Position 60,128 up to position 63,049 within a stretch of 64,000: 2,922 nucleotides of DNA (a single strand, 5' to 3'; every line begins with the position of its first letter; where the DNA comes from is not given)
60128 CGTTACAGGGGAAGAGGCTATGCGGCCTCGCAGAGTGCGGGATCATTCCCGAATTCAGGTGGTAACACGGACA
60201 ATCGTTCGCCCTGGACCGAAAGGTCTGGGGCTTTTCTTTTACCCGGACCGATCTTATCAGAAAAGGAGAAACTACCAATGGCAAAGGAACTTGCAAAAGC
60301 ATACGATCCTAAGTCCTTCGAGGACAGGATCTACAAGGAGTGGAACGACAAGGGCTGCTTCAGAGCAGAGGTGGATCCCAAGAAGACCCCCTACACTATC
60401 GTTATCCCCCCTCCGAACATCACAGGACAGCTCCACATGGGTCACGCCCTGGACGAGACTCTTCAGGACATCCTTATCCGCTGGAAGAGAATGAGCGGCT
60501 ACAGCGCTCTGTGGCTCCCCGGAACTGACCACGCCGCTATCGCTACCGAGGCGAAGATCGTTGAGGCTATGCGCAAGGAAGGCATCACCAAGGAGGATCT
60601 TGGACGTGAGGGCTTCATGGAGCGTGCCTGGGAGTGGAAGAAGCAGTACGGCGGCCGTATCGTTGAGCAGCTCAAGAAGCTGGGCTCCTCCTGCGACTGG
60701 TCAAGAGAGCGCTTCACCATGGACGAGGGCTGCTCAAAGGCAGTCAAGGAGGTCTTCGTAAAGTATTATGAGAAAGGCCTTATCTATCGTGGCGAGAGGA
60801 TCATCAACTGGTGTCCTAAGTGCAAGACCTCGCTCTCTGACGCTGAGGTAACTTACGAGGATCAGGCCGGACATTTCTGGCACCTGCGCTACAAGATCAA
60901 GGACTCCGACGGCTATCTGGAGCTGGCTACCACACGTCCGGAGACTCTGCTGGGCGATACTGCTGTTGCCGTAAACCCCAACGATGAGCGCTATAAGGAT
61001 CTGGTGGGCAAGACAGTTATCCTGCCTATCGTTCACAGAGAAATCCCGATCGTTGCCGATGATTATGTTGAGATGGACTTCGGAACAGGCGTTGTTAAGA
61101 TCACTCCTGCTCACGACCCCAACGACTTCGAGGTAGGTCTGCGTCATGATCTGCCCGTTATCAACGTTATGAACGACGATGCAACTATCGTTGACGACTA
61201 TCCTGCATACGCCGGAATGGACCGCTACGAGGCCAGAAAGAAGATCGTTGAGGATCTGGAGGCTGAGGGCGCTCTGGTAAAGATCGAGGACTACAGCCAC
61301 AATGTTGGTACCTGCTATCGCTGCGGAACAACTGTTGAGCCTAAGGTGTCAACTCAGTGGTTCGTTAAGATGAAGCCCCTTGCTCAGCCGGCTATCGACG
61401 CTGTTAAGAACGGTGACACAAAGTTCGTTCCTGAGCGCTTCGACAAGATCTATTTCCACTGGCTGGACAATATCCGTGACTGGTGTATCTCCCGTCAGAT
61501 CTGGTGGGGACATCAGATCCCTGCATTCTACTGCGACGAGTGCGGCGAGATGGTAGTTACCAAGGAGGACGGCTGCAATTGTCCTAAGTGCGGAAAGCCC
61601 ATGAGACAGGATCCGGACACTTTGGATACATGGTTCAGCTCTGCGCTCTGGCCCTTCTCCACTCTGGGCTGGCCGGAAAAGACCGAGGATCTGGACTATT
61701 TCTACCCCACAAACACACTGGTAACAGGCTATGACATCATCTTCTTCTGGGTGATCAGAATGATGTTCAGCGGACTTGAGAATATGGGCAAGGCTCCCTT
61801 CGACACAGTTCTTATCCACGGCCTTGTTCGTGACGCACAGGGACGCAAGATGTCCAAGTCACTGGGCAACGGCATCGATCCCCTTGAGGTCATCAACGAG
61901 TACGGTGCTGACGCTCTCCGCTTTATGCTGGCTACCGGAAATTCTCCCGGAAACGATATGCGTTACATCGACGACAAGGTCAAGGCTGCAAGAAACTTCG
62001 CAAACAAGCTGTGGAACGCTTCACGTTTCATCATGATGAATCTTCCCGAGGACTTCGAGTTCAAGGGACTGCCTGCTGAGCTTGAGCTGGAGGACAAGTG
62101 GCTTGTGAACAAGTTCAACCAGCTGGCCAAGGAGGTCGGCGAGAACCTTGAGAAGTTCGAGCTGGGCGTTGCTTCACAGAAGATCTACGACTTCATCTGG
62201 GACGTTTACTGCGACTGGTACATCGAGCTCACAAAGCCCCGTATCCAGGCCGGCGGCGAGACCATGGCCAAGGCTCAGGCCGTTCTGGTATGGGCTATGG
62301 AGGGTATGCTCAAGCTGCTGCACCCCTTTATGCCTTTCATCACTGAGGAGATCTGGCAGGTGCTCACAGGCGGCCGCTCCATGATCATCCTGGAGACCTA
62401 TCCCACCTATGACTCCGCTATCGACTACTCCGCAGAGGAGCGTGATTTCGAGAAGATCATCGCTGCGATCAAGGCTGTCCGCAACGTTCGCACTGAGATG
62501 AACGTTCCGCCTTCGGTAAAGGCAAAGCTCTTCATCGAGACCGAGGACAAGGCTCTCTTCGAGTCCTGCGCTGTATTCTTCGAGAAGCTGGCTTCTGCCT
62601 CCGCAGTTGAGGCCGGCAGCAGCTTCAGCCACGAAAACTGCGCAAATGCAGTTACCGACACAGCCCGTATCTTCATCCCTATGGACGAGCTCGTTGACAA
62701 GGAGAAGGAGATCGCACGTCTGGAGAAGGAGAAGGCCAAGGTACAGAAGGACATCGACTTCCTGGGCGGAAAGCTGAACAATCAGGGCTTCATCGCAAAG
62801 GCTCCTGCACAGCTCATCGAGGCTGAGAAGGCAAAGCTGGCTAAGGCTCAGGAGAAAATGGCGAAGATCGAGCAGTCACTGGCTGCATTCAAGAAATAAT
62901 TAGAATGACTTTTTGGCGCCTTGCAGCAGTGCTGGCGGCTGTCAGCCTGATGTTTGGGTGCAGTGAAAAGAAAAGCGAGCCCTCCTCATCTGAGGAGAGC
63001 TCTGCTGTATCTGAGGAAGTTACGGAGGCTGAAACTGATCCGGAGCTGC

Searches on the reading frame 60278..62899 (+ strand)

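Call 91: search_protein_families(library=pfam, proteins=[window:60278-62899:+], max_evalue=0.0001)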
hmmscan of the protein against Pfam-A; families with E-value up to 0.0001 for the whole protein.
window:60278-62899:+ (873 aa): 6 families
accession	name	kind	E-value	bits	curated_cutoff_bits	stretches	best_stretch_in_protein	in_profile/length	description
PF00133.28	tRNA-synt_1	-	2.4e-144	481.6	22.7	1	18-562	2-412/414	tRNA synthetases class I (I, L, M and V)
PF08264.19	Anticodon_1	-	1.9e-42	145.1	25.1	1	606-751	1-146/148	Anticodon-binding domain of tRNA ligase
PF09334.17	tRNA-synt_1g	-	5.3e-27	95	20.1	3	46-192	8-136/391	tRNA synthetases class I (M)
PF10458.14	Val_tRNA-synt_C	-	7.1e-18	65.1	25.9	1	809-870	3-64/66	Valyl tRNA synthetase tRNA binding arm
PF13603.12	tRNA-synt_1_2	-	4.7e-13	49.5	25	1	244-302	86-144/185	Leucyl-tRNA synthetase, editing domain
PF01406.26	tRNA-synt_1e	-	2.2e-05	24.4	27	0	514-555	243-284/301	tRNA synthetases class I (C) catalytic domain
